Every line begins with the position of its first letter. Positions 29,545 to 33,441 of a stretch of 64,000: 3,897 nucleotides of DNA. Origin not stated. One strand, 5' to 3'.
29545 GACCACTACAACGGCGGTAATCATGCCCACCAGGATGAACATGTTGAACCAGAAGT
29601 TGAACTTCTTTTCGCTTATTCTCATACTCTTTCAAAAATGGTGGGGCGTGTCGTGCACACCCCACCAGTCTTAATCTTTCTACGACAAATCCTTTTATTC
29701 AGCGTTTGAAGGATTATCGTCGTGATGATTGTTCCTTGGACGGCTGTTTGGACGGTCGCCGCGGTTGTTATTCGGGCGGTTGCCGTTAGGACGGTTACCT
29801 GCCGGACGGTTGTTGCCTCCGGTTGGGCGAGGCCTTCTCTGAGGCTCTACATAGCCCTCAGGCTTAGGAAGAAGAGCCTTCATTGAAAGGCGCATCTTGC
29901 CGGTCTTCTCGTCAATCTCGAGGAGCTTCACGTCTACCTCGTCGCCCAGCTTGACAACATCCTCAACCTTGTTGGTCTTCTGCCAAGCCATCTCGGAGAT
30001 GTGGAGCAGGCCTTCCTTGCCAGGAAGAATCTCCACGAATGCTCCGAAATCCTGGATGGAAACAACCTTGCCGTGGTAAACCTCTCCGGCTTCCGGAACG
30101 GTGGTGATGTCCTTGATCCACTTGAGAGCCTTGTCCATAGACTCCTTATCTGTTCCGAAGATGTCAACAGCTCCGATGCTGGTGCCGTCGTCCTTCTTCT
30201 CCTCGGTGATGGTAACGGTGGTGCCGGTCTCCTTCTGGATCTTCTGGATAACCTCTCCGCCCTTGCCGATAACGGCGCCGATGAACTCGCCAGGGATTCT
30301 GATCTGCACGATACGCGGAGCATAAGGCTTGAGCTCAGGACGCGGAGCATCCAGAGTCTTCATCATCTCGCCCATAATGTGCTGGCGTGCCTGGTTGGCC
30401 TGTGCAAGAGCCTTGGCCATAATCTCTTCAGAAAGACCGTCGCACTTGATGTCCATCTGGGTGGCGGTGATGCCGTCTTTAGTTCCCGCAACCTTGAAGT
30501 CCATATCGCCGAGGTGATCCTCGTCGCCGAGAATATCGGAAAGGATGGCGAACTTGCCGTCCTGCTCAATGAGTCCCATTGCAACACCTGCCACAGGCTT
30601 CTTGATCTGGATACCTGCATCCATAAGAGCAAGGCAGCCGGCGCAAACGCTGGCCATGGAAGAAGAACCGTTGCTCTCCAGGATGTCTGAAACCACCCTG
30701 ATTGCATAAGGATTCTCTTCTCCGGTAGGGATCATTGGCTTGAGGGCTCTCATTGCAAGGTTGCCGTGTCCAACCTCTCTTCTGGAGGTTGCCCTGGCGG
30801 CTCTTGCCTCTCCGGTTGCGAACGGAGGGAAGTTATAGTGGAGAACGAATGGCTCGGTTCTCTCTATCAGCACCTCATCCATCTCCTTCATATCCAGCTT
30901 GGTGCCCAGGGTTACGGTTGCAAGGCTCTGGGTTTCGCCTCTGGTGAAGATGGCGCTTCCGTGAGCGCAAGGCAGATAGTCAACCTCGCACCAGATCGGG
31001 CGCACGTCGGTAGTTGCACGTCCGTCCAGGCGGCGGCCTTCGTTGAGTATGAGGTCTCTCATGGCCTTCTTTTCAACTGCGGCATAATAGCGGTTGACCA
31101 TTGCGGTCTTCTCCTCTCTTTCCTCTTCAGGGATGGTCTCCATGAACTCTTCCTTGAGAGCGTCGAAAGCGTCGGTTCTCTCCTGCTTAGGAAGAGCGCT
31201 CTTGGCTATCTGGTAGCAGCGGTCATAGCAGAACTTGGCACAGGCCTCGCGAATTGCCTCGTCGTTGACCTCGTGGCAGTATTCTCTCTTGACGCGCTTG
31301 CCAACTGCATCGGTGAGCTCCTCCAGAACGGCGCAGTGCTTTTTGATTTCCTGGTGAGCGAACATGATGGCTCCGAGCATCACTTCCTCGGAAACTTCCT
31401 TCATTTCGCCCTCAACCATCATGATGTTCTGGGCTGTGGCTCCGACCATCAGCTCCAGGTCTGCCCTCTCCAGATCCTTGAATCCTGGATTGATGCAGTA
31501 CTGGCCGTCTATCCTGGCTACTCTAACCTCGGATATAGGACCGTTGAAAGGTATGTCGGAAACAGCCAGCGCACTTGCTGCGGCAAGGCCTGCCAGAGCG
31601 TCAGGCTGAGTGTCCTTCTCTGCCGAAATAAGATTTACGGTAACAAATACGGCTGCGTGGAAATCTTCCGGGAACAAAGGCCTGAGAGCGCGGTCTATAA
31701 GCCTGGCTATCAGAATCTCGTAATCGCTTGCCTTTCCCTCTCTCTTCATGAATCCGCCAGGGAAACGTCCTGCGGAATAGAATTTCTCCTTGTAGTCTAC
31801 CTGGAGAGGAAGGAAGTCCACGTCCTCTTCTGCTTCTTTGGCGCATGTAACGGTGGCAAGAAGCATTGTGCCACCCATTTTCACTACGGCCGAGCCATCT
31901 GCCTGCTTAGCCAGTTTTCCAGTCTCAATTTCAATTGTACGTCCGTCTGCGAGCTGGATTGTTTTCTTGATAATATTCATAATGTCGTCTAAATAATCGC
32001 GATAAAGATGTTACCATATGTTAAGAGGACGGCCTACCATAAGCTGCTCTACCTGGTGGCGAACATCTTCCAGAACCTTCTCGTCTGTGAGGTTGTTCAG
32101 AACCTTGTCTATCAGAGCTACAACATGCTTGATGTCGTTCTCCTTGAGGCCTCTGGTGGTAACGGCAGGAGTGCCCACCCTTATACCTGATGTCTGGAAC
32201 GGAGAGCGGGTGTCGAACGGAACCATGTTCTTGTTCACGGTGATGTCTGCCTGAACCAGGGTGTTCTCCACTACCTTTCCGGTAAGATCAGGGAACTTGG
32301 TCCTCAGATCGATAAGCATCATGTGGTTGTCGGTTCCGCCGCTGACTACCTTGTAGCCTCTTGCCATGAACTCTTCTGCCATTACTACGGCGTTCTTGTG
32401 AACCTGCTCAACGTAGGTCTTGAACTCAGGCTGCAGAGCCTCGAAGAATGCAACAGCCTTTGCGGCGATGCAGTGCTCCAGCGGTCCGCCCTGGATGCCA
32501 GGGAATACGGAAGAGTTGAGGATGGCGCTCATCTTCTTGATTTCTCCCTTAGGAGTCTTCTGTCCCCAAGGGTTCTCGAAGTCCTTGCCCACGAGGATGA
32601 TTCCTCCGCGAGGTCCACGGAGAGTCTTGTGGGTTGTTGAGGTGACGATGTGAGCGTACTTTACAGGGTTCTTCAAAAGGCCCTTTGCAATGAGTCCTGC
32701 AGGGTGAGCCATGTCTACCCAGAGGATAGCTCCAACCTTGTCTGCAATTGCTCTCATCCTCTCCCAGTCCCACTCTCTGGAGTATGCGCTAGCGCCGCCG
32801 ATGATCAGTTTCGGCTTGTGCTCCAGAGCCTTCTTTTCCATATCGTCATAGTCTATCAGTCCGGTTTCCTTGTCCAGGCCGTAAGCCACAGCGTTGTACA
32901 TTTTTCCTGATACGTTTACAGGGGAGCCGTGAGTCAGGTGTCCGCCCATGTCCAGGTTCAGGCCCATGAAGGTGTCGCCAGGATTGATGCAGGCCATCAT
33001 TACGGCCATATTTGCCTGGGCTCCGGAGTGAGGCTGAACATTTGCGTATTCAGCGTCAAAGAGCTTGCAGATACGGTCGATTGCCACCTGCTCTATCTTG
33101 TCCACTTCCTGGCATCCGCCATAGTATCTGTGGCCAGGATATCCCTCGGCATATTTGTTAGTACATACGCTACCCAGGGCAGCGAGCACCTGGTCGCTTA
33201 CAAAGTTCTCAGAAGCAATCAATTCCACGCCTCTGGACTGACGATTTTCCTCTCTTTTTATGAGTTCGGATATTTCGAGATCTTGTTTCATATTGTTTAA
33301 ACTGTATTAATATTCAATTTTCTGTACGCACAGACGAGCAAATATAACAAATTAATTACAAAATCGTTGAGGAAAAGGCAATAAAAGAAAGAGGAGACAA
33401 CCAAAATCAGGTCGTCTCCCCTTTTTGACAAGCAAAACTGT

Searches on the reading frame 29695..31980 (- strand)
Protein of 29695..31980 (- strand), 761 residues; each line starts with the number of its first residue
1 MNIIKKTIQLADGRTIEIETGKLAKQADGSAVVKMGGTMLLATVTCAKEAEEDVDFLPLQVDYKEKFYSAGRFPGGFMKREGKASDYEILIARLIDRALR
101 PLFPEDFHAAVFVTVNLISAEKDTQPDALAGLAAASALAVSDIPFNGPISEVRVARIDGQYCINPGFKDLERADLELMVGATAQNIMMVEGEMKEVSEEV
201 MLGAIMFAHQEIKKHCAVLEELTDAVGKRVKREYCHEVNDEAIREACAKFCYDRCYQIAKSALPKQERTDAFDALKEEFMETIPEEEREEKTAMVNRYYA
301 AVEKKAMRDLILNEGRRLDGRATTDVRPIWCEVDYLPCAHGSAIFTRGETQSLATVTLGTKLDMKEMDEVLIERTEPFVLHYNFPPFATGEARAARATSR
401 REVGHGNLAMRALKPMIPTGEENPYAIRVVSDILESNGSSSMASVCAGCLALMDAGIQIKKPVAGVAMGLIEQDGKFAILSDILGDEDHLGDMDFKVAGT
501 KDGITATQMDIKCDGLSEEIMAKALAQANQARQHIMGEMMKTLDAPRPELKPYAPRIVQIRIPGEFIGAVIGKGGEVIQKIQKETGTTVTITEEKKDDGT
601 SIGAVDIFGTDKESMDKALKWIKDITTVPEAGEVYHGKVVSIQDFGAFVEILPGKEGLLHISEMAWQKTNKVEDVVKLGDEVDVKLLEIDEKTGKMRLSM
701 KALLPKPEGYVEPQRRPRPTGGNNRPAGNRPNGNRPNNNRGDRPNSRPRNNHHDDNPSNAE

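Call 66: search_protein_families(library=pfam, proteins=[window:29695-31980:-], max_evalue=0.00001)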
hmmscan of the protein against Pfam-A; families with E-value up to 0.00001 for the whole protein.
window:29695-31980:- (761 aa): 5 families
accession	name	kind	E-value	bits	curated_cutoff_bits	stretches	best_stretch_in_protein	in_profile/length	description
PF01138.27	RNase_PH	-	1.4e-62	210.3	25.5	2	13-144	2-130/130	3' exoribonuclease family, domain 1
PF00575.29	S1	-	3.3e-22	79.1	22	1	629-701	2-74/74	S1 RNA binding domain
PF03725.20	RNase_PH_C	-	1.4e-18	67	20.8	2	147-210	1-66/67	3' exoribonuclease family, domain 2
PF00013.35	KH_1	-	1.9e-13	50.4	21.5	1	558-623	2-65/66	KH domain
PF03726.19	PNPase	-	1.2e-11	45.3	24.6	1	243-321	2-80/81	Polyribonucleotide nucleotidyltransferase, RNA binding domain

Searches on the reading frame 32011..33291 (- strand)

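Call 66: search_protein_families(library=pfam, proteins=[window:32011-33291:-], max_evalue=0.00001)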
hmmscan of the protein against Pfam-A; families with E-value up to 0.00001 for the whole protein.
window:32011-33291:- (426 aa): 1 family
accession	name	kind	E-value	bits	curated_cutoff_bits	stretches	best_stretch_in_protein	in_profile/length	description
PF00464.25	SHMT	-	1.5e-165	551.1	27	1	2-394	3-399/399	Serine hydroxymethyltransferase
